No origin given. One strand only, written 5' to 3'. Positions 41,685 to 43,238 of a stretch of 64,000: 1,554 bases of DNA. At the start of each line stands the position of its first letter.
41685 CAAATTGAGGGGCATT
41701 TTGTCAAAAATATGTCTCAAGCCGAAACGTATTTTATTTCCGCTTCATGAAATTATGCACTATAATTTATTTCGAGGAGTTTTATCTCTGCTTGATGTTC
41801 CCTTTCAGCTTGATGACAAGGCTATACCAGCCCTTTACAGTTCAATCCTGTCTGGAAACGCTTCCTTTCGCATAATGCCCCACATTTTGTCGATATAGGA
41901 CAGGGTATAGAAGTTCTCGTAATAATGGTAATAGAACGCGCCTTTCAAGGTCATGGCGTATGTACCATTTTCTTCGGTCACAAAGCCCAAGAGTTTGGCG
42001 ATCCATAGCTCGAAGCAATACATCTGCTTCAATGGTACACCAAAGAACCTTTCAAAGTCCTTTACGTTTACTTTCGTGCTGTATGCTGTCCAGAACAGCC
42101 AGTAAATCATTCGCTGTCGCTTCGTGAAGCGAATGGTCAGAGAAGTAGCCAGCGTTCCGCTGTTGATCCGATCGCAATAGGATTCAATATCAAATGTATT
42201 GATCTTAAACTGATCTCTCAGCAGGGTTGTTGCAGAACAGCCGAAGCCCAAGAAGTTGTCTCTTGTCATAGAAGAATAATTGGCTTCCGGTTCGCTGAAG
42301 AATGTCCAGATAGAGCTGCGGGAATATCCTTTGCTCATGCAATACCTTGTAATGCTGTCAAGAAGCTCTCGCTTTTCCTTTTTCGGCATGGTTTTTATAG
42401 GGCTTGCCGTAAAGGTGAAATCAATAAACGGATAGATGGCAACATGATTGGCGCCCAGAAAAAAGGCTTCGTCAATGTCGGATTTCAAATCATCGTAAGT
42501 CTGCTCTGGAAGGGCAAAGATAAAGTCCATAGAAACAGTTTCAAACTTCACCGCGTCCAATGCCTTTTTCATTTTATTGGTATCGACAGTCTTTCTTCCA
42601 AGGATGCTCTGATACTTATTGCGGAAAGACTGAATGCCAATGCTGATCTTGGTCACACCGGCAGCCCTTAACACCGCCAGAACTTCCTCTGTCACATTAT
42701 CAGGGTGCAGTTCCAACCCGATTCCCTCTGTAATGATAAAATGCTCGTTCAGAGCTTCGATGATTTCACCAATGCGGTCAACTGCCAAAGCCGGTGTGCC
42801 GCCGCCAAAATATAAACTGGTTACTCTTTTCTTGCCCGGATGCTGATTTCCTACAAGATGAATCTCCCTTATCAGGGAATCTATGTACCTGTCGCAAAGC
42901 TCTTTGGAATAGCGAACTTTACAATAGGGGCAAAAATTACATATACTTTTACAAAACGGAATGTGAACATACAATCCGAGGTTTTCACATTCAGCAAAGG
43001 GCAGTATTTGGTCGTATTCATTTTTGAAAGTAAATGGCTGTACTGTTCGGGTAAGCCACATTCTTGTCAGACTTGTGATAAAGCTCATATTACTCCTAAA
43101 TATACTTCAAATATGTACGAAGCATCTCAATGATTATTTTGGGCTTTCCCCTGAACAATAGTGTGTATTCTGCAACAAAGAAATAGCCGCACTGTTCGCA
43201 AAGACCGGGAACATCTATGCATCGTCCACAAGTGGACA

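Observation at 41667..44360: Low-GC inserted module: small ORF, SPASM-type rSAM and HemN-like rSAM, an uncharacterised RiPP-like or cofactor-maturation system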

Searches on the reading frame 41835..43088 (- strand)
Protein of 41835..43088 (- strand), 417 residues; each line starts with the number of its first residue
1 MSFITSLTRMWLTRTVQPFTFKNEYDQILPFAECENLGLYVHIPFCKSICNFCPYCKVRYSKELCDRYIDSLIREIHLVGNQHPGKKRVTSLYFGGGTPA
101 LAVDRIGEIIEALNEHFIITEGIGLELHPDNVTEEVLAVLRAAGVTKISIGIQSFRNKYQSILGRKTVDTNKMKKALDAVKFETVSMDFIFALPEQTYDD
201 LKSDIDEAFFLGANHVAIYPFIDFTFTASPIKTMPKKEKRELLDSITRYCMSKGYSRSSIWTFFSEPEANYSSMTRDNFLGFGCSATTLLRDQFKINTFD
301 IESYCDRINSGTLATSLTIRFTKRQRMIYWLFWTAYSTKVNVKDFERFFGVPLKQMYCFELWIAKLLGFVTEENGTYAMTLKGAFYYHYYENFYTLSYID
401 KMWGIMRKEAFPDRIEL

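Call 3: search_protein_families(library=pfam, proteins=[window:41835-43088:-], max_evalue=0.01)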
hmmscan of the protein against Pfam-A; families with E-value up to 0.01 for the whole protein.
window:41835-43088:- (417 aa): 1 family
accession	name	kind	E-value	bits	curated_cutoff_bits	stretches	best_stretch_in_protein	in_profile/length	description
PF04055.27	Radical_SAM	-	4.7e-17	63.1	29.5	1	40-206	1-164/166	Radical SAM superfamily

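Call 4: search_protein_families(library=ncbifam, proteins=[window:41835-43088:-], max_evalue=0.01)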
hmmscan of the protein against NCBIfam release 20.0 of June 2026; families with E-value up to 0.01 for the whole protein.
window:41835-43088:- (417 aa): 22 families
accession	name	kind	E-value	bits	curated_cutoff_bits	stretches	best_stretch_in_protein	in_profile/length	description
NF006385.0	PRK08629.1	equivalog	3.1e-56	191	355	1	37-409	53-427/439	coproporphyrinogen III oxidase family protein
NF006067.1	PRK08208.1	equivalog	9e-43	146.8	380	1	23-292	22-303/427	STM4012 family radical SAM protein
TIGR04107.1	rSAM_HutW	equivalog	8e-41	140.2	400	1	12-387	15-407/419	heme anaerobic degradation radical SAM methyltransferase ChuW/HutW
TIGR00539.1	hemN_rel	equivalog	1.5e-37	129.6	205.4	1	39-347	3-322/361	radical SAM family heme chaperone HemW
TIGR00538.1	hemN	equivalog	3.3e-36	125.1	324.95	1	35-257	48-282/454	oxygen-independent coproporphyrinogen III oxidase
TIGR03994.1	rSAM_HemZ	equivalog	9.2e-32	110.6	321.4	1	34-219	82-274/401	coproporphyrinogen dehydrogenase HemZ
NF005133.0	PRK06582.1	equivalog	9e-28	97.4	597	1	35-221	10-199/390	coproporphyrinogen III oxidase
NF006064.0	PRK08207.2-2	equivalog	1.1e-26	93.8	504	1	32-215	140-332/465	coproporphyrinogen III oxidase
NF006060.0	PRK08207.1-3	equivalog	7.9e-22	77.7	653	1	34-218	147-341/477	coproporphyrinogen III oxidase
NF004567.0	PRK05904.1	equivalog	4.9e-21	75.3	355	1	39-220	9-191/353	coproporphyrinogen III oxidase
NF006061.0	PRK08207.1-4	equivalog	6.5e-20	71.4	702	1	36-211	173-358/501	coproporphyrinogen III oxidase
NF006066.0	PRK08207.2-5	equivalog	8.9e-15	54.3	1117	1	35-207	189-370/518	coproporphyrinogen III oxidase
NF006059.0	PRK08207.1-1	equivalog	3.4e-14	52.5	1012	1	35-216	170-361/496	coproporphyrinogen III oxidase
NF006065.0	PRK08207.2-4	equivalog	1.2e-13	50.9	922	1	27-219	159-364/484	coproporphyrinogen III oxidase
NF006063.0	PRK08207.2-1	equivalog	2e-13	49.8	1074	1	35-213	191-378/518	coproporphyrinogen III oxidase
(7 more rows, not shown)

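Call 17: search_protein_families(library=padloc, proteins=[window:41835-43088:-], max_evalue=0.01)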
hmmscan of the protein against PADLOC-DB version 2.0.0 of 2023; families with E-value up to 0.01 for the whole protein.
window:41835-43088:- (417 aa): 1 family
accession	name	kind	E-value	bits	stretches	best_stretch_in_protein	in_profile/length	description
PDLC04689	PDC-M51A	-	5e-05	20.3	1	46-208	193-349/420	-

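Call 19: search_solved_structures(query=window:41835-43088:-, max_evalue=0.001)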
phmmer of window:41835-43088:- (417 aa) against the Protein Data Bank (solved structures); distinct sequences matched with E-value up to 0.001: 3.
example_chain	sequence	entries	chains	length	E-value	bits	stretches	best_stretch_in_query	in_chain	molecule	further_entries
1olt_A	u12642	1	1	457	7.1e-23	84.7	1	36-277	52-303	OXYGEN-INDEPENDENT COPROPORPHYRINOGEN III OXIDASE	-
9p2u_A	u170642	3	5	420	4.6e-20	75.5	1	35-294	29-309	Radical S-adenosylmethionine methyltransferase NocN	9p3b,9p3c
4jc0_A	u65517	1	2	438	0.00061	22.4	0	46-210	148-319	Ribosomal protein S12 methylthiotransferase RimO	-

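Call 68: search_protein_families(library=ncbifam, alignment_id=A5, max_evalue=1e-10)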
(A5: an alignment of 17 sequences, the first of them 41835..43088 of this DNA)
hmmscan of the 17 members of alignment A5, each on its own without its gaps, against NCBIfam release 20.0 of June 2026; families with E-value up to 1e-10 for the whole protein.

A. member 1, window:41835-43088:- (417 aa): 17 families
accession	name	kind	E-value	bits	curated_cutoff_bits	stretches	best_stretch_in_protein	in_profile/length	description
NF006385.0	PRK08629.1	equivalog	3.1e-56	191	355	1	37-409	53-427/439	coproporphyrinogen III oxidase family protein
NF006067.1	PRK08208.1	equivalog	9e-43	146.8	380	1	23-292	22-303/427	STM4012 family radical SAM protein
TIGR04107.1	rSAM_HutW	equivalog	8e-41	140.2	400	1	12-387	15-407/419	heme anaerobic degradation radical SAM methyltransferase ChuW/HutW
TIGR00539.1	hemN_rel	equivalog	1.5e-37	129.6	205.4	1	39-347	3-322/361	radical SAM family heme chaperone HemW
TIGR00538.1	hemN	equivalog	3.3e-36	125.1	324.95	1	35-257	48-282/454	oxygen-independent coproporphyrinogen III oxidase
TIGR03994.1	rSAM_HemZ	equivalog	9.2e-32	110.6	321.4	1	34-219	82-274/401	coproporphyrinogen dehydrogenase HemZ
NF005133.0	PRK06582.1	equivalog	9e-28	97.4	597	1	35-221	10-199/390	coproporphyrinogen III oxidase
NF006064.0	PRK08207.2-2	equivalog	1.1e-26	93.8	504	1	32-215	140-332/465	coproporphyrinogen III oxidase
NF006060.0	PRK08207.1-3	equivalog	7.9e-22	77.7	653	1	34-218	147-341/477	coproporphyrinogen III oxidase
NF004567.0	PRK05904.1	equivalog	4.9e-21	75.3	355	1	39-220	9-191/353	coproporphyrinogen III oxidase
NF006061.0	PRK08207.1-4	equivalog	6.5e-20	71.4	702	1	36-211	173-358/501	coproporphyrinogen III oxidase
NF006066.0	PRK08207.2-5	equivalog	8.9e-15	54.3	1117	1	35-207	189-370/518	coproporphyrinogen III oxidase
NF006059.0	PRK08207.1-1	equivalog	3.4e-14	52.5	1012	1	35-216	170-361/496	coproporphyrinogen III oxidase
NF006065.0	PRK08207.2-4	equivalog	1.2e-13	50.9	922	1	27-219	159-364/484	coproporphyrinogen III oxidase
NF006063.0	PRK08207.2-1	equivalog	2e-13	49.8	1074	1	35-213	191-378/518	coproporphyrinogen III oxidase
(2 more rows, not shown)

B. families by the number of members that match (of 17 scanned): 17 families
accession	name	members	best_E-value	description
NF006385.0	PRK08629.1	17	1.8e-62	coproporphyrinogen III oxidase family protein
NF006067.1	PRK08208.1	17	1.6e-46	STM4012 family radical SAM protein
TIGR00539.1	hemN_rel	17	7.1e-46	radical SAM family heme chaperone HemW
TIGR04107.1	rSAM_HutW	17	2e-45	heme anaerobic degradation radical SAM methyltransferase ChuW/HutW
TIGR00538.1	hemN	17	1e-40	oxygen-independent coproporphyrinogen III oxidase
TIGR03994.1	rSAM_HemZ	17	3.7e-34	coproporphyrinogen dehydrogenase HemZ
NF005133.0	PRK06582.1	17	5.1e-33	coproporphyrinogen III oxidase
NF004567.0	PRK05904.1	17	1.2e-24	coproporphyrinogen III oxidase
NF006064.0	PRK08207.2-2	16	2.5e-34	coproporphyrinogen III oxidase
NF006061.0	PRK08207.1-4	15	2.4e-22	coproporphyrinogen III oxidase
NF006060.0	PRK08207.1-3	14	1.1e-27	coproporphyrinogen III oxidase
NF006066.0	PRK08207.2-5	13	3.6e-17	coproporphyrinogen III oxidase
NF006059.0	PRK08207.1-1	11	1.3e-17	coproporphyrinogen III oxidase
NF006062.0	PRK08207.1-5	10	5.3e-19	coproporphyrinogen III oxidase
NF006063.0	PRK08207.2-1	10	9.5e-19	coproporphyrinogen III oxidase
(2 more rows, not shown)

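Call 69: search_solved_structures(query=A5, max_evalue=0.001)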
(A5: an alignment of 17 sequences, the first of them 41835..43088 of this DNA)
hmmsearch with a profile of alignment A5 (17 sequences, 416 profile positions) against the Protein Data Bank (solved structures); distinct sequences matched with E-value up to 0.001: 5.
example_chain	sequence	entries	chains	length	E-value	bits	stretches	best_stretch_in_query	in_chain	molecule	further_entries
1olt_A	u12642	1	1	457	3.7e-40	141.6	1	33-312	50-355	OXYGEN-INDEPENDENT COPROPORPHYRINOGEN III OXIDASE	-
9p2u_A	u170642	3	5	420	1.3e-31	113.4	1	32-296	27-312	Radical S-adenosylmethionine methyltransferase NocN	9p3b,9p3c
6iad_A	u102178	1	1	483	0.00048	22.6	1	122-221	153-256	Histone acetyltransferase, ELP3 family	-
6iaz_A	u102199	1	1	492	0.0005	22.6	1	122-221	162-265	Histone acetyltransferase, ELP3 family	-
6ia8_A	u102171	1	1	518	0.00054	22.5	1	122-221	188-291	Histone acetyltransferase, ELP3 family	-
